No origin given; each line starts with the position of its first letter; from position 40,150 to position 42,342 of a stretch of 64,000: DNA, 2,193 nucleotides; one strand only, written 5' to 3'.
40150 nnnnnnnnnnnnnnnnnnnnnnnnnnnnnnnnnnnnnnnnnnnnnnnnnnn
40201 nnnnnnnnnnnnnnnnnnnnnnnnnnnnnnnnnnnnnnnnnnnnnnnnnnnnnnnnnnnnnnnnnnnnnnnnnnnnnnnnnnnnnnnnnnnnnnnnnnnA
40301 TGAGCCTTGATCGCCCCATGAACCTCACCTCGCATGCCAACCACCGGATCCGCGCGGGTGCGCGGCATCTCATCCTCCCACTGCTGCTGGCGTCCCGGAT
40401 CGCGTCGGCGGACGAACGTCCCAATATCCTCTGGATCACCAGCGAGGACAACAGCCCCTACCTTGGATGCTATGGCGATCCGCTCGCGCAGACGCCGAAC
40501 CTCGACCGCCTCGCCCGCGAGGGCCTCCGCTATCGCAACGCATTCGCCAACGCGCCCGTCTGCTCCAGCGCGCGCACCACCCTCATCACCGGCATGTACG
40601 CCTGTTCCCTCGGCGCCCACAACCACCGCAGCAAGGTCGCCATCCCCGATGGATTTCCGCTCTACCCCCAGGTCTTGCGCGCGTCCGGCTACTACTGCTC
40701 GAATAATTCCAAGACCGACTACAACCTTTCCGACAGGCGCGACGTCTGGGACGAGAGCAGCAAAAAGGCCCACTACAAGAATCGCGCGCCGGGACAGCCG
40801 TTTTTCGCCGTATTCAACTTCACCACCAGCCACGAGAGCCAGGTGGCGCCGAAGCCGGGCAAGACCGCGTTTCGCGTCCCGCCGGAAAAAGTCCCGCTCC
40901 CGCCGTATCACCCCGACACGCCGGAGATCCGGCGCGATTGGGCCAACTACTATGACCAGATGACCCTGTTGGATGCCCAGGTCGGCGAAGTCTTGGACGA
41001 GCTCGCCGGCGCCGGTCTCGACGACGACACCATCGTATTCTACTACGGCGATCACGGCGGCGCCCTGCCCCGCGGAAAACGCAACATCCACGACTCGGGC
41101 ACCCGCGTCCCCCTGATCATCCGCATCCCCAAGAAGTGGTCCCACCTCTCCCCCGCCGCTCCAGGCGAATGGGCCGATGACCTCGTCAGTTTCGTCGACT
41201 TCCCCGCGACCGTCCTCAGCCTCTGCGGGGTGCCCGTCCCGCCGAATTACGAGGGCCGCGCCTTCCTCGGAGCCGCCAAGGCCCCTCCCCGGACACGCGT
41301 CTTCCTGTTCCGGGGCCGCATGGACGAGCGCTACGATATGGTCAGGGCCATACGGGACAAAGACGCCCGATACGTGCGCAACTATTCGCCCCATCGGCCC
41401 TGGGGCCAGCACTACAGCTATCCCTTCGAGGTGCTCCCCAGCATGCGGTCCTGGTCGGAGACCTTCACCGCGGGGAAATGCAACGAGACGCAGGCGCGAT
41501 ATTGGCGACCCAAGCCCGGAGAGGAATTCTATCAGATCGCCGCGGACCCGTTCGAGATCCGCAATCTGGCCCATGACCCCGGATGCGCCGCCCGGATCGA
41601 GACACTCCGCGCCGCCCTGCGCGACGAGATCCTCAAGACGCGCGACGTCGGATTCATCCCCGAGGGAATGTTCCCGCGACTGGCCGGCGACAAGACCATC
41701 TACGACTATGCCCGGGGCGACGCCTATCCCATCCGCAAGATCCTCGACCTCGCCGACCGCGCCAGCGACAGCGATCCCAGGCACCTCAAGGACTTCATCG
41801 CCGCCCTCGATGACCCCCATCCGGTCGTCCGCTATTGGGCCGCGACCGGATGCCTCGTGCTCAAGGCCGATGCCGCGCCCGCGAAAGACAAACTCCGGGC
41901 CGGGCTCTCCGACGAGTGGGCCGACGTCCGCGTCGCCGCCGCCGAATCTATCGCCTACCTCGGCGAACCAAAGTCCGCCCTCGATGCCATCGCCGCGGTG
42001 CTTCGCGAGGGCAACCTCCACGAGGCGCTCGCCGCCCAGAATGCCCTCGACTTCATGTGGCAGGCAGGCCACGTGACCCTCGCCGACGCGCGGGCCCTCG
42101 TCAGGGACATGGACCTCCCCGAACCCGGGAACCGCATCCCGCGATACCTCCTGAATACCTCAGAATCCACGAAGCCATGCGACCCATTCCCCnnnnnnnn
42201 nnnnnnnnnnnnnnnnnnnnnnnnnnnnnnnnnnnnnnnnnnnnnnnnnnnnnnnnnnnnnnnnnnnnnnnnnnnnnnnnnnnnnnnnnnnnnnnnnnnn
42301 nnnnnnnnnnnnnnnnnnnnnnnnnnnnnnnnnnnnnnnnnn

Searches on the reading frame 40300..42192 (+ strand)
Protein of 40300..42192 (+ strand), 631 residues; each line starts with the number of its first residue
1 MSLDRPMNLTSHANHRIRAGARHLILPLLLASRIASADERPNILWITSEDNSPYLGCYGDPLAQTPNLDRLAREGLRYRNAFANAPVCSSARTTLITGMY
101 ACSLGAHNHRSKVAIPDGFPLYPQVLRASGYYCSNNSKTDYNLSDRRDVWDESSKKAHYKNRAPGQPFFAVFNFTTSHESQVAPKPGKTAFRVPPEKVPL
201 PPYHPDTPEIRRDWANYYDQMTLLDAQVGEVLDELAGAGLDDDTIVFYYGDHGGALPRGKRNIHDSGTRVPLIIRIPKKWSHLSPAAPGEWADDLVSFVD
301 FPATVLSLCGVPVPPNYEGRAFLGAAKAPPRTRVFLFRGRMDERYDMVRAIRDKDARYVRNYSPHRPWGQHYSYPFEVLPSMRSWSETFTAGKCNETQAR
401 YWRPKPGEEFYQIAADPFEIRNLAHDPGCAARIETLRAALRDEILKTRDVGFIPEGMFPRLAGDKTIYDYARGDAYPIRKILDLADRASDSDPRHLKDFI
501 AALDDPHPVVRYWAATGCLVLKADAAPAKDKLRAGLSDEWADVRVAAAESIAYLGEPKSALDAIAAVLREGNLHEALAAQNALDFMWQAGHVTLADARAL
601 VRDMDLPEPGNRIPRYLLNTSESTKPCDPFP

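Call 3: search_protein_families(library=pfam, proteins=[window:40300-42192:+], max_evalue=0.1)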
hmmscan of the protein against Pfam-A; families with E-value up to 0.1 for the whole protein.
window:40300-42192:+ (631 aa): 5 families
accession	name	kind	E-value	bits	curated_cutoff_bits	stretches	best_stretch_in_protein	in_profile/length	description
PF00884.28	Sulfatase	-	1.1e-38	133.7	25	1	41-311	1-301/301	Sulfatase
PF16347.10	SGSH_C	-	1.1e-08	35.8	29.3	1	260-324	8-66/154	N-sulphoglucosamine sulphohydrolase, C-terminal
PF02985.28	HEAT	-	1.8e-05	25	23.5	0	532-555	5-28/31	HEAT repeat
PF13646.12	HEAT_2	-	5.3e-05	23.9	27.7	1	498-581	3-85/88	HEAT repeats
PF01663.27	Phosphodiest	-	0.0028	17.7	23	0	217-255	184-222/342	Type I phosphodiesterase / nucleotide pyrophosphatase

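Call 4: search_protein_families(library=ncbifam, proteins=[window:40300-42192:+], max_evalue=0.1)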
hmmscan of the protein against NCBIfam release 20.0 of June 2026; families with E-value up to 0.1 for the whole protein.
window:40300-42192:+ (631 aa): 7 families
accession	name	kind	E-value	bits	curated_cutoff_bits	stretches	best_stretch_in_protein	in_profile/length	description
NF010322.0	PRK13759.1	equivalog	1e-35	123.2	481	3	38-135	4-101/486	arylsulfatase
TIGR03417.1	chol_sulfatase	equivalog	3e-28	99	433.45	2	40-142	2-104/500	choline-sulfatase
NF045661.1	HdlasePehA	equivalog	3.7e-22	78.6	900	2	207-327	274-393/506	phosphoric/sulfuric ester hydrolase PehA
NF052527.1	Mn_arylsulf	exception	5.6e-12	45.3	850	2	61-139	24-101/479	manganese-dependent arylsulfatase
NF053595.1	LptchSynLtaSGpos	equivalog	0.0012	17.5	970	1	215-255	428-468/626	lipoteichoic acid synthase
NF010374.0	PRK13800.1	equivalog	0.047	11.9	1196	1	496-584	624-707/898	fumarate reductase/succinate dehydrogenase flavoprotein subunit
NF038282.1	LapC_YejM_PbgA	exception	0.071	11.4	825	0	214-279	411-478/584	LPS biosynthesis-modulating metalloenzyme YejM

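Call 8: search_solved_structures(query=window:40300-42192:+, max_evalue=1e-30, show_alignments=3)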
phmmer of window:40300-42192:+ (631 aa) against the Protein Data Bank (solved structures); distinct sequences matched with E-value up to 1e-30: 5.
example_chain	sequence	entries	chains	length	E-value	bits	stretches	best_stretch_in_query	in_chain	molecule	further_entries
9bba_A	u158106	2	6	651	9.2e-91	308.6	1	38-521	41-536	S1_8C sulfatase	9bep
9bb9_A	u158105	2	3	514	3.5e-75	257.1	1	159-455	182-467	S1_8A sulfatase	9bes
9bes_B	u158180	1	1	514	1e-73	252.2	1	159-455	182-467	S1_8A Sulfatase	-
9bbd_A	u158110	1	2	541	1.1e-70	242.3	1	35-456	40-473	S1_8B sulfatase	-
9bef_A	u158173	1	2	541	2.7e-69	237.7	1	35-456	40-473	S1_8B sulfatase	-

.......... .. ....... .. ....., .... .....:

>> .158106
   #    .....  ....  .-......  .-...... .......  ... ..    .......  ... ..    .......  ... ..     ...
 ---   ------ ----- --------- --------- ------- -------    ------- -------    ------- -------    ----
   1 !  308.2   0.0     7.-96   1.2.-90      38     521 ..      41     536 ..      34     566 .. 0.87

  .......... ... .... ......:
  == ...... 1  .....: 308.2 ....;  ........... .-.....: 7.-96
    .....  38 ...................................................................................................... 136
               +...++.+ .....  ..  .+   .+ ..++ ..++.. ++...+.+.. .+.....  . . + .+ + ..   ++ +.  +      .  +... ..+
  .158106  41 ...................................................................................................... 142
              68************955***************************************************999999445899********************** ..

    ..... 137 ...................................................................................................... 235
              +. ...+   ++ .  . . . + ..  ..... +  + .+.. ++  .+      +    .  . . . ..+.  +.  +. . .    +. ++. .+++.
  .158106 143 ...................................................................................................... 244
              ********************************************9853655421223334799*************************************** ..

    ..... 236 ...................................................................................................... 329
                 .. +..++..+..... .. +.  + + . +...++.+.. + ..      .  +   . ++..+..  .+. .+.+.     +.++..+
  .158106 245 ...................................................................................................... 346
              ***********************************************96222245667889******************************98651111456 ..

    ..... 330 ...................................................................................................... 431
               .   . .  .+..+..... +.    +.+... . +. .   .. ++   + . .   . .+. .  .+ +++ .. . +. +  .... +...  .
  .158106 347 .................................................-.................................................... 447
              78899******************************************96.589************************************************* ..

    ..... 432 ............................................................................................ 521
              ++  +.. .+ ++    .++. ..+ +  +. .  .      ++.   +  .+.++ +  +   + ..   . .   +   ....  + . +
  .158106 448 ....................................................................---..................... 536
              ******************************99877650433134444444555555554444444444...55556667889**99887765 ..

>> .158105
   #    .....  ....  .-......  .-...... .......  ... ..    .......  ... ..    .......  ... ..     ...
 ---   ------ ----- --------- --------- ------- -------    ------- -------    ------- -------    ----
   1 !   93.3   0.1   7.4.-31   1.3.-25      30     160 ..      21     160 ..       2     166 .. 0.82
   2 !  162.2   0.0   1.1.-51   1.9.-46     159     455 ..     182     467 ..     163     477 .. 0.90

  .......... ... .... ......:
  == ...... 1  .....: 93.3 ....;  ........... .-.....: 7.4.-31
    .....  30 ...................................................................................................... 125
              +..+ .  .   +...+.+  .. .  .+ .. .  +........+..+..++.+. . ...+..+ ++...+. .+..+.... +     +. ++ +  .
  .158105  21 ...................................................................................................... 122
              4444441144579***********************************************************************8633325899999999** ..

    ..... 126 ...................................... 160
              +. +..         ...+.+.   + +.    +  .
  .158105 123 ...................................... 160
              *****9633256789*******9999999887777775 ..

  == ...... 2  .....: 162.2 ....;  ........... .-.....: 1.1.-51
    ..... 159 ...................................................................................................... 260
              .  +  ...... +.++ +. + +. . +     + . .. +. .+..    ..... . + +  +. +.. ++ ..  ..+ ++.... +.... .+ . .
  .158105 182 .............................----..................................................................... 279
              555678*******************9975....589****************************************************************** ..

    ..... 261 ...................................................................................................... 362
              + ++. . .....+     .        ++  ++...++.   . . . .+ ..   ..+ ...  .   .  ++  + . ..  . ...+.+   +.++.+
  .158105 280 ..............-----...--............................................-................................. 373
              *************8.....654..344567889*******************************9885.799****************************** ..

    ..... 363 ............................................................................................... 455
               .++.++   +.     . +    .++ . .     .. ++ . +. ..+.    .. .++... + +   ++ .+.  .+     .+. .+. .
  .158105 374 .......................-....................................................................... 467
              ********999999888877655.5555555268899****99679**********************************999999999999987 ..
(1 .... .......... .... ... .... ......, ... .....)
